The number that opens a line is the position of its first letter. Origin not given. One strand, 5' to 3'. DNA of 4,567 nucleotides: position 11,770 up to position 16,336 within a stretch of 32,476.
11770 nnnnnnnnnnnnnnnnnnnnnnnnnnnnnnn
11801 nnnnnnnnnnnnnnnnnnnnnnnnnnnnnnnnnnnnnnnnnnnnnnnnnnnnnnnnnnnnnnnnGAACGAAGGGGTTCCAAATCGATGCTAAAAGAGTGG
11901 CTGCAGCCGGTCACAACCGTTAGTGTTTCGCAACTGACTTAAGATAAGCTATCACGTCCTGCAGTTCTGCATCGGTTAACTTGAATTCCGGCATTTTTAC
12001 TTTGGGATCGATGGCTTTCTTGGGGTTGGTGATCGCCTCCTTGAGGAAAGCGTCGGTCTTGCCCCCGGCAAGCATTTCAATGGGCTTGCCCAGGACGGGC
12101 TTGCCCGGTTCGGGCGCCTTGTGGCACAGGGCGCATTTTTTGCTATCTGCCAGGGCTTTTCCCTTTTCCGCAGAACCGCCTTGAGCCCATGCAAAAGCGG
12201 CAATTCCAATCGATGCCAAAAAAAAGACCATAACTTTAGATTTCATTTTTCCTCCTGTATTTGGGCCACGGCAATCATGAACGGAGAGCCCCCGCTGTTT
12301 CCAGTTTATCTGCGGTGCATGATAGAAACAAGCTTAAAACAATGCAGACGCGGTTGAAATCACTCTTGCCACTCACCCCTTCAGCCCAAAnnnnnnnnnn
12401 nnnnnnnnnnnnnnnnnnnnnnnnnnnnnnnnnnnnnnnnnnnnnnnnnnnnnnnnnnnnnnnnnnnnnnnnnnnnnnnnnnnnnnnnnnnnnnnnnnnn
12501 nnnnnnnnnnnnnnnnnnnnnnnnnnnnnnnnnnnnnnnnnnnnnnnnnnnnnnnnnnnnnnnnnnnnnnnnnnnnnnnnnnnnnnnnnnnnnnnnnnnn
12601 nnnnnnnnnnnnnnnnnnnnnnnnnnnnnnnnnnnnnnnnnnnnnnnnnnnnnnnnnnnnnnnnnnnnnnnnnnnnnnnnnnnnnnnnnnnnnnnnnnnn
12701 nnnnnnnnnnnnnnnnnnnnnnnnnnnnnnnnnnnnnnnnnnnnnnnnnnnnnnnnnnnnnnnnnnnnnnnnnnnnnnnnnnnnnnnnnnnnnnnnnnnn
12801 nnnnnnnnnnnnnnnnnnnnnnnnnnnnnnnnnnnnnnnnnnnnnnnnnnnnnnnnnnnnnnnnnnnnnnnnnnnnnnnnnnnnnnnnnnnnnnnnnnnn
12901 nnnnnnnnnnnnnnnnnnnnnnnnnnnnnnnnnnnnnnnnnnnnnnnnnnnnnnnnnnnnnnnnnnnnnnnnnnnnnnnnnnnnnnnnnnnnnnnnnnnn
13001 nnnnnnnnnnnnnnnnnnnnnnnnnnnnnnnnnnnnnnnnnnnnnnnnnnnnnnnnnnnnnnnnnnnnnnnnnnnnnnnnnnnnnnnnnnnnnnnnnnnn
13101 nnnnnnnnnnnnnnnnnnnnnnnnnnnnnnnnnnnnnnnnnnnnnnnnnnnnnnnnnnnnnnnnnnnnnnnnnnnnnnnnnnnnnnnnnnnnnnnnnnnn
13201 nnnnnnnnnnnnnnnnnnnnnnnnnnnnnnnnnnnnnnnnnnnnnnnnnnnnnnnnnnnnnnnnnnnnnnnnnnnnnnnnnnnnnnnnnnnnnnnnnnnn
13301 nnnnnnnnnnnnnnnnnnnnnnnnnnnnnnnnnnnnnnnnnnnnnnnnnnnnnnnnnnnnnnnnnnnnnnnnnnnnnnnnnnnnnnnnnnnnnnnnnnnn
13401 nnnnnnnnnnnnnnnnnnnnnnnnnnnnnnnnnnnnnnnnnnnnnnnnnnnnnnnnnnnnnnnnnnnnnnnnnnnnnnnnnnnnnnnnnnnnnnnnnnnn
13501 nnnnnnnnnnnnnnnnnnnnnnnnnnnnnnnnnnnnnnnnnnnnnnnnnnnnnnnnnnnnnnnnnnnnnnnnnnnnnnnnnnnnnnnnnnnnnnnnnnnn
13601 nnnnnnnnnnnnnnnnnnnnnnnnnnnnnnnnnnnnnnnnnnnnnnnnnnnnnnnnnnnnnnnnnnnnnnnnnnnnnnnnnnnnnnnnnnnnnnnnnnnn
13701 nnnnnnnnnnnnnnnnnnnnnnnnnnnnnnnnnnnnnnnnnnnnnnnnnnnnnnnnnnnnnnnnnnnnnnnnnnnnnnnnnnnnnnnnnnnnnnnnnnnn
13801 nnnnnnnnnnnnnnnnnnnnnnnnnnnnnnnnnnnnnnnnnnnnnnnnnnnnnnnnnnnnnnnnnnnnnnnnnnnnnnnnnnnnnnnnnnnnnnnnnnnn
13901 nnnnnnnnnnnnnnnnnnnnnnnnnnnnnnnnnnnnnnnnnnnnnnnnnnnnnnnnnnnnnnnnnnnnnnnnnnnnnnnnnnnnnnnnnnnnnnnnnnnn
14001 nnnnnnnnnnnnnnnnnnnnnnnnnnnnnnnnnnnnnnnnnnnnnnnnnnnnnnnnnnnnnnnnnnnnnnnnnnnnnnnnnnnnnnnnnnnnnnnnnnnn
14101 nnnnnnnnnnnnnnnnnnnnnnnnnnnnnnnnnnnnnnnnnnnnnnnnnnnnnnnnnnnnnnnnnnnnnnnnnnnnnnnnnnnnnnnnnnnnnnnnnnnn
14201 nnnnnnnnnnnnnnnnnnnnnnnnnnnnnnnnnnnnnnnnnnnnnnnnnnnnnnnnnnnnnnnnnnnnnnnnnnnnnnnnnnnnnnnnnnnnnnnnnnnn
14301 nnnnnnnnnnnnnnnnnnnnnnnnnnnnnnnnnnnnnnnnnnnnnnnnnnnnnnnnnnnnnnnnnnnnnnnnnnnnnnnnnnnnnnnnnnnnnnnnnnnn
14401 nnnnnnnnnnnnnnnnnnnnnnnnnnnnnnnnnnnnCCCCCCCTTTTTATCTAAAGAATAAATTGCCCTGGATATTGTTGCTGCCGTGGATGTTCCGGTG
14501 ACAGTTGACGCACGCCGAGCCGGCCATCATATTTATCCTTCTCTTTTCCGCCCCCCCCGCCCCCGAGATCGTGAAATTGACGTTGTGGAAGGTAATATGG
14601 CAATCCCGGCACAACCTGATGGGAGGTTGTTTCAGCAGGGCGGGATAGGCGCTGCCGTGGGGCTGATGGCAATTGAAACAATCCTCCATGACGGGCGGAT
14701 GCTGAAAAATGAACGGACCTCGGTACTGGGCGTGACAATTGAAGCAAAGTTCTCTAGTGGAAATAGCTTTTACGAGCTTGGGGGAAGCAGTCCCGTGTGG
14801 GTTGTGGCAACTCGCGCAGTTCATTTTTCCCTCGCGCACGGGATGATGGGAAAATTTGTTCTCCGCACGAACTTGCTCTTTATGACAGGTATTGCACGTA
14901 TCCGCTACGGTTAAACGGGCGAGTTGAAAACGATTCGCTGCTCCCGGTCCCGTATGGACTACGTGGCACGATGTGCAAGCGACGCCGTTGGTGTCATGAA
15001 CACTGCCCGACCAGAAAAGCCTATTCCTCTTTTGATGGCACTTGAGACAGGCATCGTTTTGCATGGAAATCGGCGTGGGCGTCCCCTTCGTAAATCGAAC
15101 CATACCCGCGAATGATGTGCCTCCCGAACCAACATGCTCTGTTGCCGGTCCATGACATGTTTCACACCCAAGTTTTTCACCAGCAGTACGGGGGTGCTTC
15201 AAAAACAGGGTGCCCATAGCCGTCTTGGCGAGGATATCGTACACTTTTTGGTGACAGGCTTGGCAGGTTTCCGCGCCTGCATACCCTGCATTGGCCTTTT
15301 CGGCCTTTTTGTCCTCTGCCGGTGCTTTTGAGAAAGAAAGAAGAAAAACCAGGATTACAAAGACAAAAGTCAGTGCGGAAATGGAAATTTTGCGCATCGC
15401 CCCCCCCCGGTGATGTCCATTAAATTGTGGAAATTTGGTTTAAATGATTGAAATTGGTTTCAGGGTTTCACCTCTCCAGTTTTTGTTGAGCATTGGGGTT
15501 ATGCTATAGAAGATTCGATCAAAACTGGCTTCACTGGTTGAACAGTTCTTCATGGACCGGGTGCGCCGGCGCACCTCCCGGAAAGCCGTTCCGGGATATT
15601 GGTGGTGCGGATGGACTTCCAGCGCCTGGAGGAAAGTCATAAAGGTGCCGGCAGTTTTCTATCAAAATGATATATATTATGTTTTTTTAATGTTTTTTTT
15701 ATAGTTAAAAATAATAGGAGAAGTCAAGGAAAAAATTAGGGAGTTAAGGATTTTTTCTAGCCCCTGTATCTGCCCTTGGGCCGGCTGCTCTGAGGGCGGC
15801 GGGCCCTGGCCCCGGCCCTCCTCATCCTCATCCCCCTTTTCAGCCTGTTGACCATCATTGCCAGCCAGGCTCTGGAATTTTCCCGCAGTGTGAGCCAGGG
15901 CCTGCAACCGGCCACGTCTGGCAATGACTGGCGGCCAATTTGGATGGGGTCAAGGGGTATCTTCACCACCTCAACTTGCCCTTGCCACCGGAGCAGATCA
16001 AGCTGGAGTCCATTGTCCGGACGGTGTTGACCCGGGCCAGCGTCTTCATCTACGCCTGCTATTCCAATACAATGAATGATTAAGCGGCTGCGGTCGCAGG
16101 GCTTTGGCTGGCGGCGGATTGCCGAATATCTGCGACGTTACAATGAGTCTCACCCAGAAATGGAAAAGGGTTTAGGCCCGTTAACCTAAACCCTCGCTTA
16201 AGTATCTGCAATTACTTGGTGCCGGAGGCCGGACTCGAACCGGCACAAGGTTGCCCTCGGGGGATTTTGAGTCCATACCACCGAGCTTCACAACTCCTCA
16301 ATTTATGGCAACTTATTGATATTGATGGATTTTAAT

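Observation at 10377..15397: Mto/Pio-type porin-cytochrome conduit linked in one gene string to a monohaem cytochrome and a 7-haem ImcH-like inner-membrane cytochrome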

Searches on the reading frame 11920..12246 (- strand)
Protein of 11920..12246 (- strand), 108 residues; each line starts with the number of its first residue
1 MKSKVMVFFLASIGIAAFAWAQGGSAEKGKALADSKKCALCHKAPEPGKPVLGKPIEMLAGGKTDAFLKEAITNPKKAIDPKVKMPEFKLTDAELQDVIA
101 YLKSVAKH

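Call 3: search_protein_families(library=pfam, proteins=[window:11920-12246:-], max_evalue=0.01)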
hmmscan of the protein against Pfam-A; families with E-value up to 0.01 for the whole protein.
window:11920-12246:- (108 aa): 2 families
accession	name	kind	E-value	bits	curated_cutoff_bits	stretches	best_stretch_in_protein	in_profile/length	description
PF00034.26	Cytochrom_C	-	1.9e-10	42.4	21.3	1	26-105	1-89/90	Cytochrome c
PF13442.11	Cytochrome_CBB3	-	3.8e-08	34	27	1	26-102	3-68/68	Cytochrome C oxidase, cbb3-type, subunit III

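Call 4: search_protein_families(library=ncbifam, proteins=[window:11920-12246:-], max_evalue=0.01)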
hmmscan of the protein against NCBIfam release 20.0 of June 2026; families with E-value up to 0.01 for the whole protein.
window:11920-12246:- (108 aa): 4 families
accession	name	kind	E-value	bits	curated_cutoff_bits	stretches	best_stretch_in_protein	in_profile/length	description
NF040971.1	cytc_ExtS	equivalog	2e-07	30.5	100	1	15-105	67-150/262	selenite/tellurite reduction operon c-type cytochrome lipoprotein ExtS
TIGR02603.1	CxxCH_TIGR02603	domain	1.1e-06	28.7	68.15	1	24-91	1-66/134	putative heme-binding domain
TIGR04485.1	thiosulf_SoxX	equivalog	0.00013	22.6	61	1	37-104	4-77/78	sulfur oxidation c-type cytochrome SoxX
NF045930.1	Cytc6PetJCyano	equivalog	0.0052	16.7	135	0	7-106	9-106/110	cytochrome c6 PetJ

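Call 24: search_solved_structures(query=window:11920-12246:-, max_evalue=0.01)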
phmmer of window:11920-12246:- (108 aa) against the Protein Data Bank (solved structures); distinct sequences matched with E-value up to 0.01: 28.
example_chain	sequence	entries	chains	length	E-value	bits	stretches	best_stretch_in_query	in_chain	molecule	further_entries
9msz_A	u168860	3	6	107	7.7e-05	26.2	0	23-78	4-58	Cytochrome c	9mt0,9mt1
2b4z_A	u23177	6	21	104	0.00034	24.2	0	24-66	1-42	Cytochrome c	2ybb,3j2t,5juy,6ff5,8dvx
1crc_A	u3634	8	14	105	0.00039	23.9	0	24-66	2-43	CYTOCHROME C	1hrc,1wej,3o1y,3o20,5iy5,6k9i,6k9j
3jbt_B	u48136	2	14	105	0.00041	23.9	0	24-65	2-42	Cytochrome c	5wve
3cyt_O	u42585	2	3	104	0.00045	23.8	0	24-67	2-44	CYTOCHROME C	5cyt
1akk_A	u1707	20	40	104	0.00045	23.7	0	24-66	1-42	CYTOCHROME C | Zinc-substituted cytochrome c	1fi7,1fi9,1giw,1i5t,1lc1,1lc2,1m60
1i54_A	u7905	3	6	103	0.00054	23.5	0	68-105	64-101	CYTOCHROME C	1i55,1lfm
5c0z_A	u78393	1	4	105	0.00058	23.4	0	24-68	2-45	Cytochrome c, somatic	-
1cyc_A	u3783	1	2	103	0.00058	23.4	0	67-105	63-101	FERROCYTOCHROME C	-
5c9m_A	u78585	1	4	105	0.00069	23.2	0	24-68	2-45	Cytochrome c, somatic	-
7ljx_A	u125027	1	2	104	0.00073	23.1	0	24-66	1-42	Cytochrome c, somatic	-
6n1o_A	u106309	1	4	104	0.00076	23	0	24-66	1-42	Cytochrome c, somatic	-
4nfg_B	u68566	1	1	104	0.00079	23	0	24-66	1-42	Cytochrome c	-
5zkv_A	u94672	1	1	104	0.0012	22.4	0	24-66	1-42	Cytochrome c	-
5df5_A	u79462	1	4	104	0.0013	22.2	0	24-67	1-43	Cytochrome c, somatic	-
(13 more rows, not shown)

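Call 48: search_solved_structures(query=window:11920-12246:-, max_evalue=10)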
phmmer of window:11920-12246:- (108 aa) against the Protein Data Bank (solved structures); distinct sequences matched with E-value up to 10: 62 (the best 60 are shown).
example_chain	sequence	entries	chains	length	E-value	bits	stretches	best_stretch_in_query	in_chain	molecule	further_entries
9msz_A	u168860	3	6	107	7.7e-05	26.2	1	23-78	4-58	Cytochrome c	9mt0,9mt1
2b4z_A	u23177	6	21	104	0.00034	24.2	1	24-66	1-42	Cytochrome c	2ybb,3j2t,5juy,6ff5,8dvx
1crc_A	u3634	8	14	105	0.00039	23.9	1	24-66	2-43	CYTOCHROME C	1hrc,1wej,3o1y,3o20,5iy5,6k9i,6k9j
3jbt_B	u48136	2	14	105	0.00041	23.9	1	24-65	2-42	Cytochrome c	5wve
3cyt_O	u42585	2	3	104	0.00045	23.8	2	24-67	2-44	CYTOCHROME C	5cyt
1akk_A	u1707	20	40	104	0.00045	23.7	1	24-66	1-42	CYTOCHROME C | Zinc-substituted cytochrome c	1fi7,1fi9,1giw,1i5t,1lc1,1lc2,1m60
1i54_A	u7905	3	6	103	0.00054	23.5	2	68-105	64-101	CYTOCHROME C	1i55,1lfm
5c0z_A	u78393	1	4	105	0.00058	23.4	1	24-68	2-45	Cytochrome c, somatic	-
1cyc_A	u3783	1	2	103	0.00058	23.4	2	67-105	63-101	FERROCYTOCHROME C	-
5c9m_A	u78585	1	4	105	0.00069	23.2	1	24-68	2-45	Cytochrome c, somatic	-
7ljx_A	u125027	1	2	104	0.00073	23.1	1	24-66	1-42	Cytochrome c, somatic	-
6n1o_A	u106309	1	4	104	0.00076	23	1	24-66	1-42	Cytochrome c, somatic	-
4nfg_B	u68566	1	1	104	0.00079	23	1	24-66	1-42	Cytochrome c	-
5zkv_A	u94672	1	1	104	0.0012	22.4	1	24-66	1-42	Cytochrome c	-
5df5_A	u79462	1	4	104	0.0013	22.2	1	24-67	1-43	Cytochrome c, somatic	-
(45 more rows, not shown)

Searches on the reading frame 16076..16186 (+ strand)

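Call 80: search_protein_families(library=pfam, proteins=[window:16076-16186:+], max_evalue=1)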
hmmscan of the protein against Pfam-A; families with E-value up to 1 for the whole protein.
seq(37 aa): 3 families
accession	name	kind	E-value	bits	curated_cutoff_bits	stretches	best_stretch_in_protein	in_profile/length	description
PF13936.12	HTH_38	-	0.034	14.3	27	1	2-21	13-32/44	Helix-turn-helix domain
PF09288.16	UBA_3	-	0.091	13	20.4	1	2-23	13-34/55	Fungal ubiquitin-associated domain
PF02631.22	RecX_HTH2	-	0.37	11.5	26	1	4-21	13-30/42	RecX, second three-helix domain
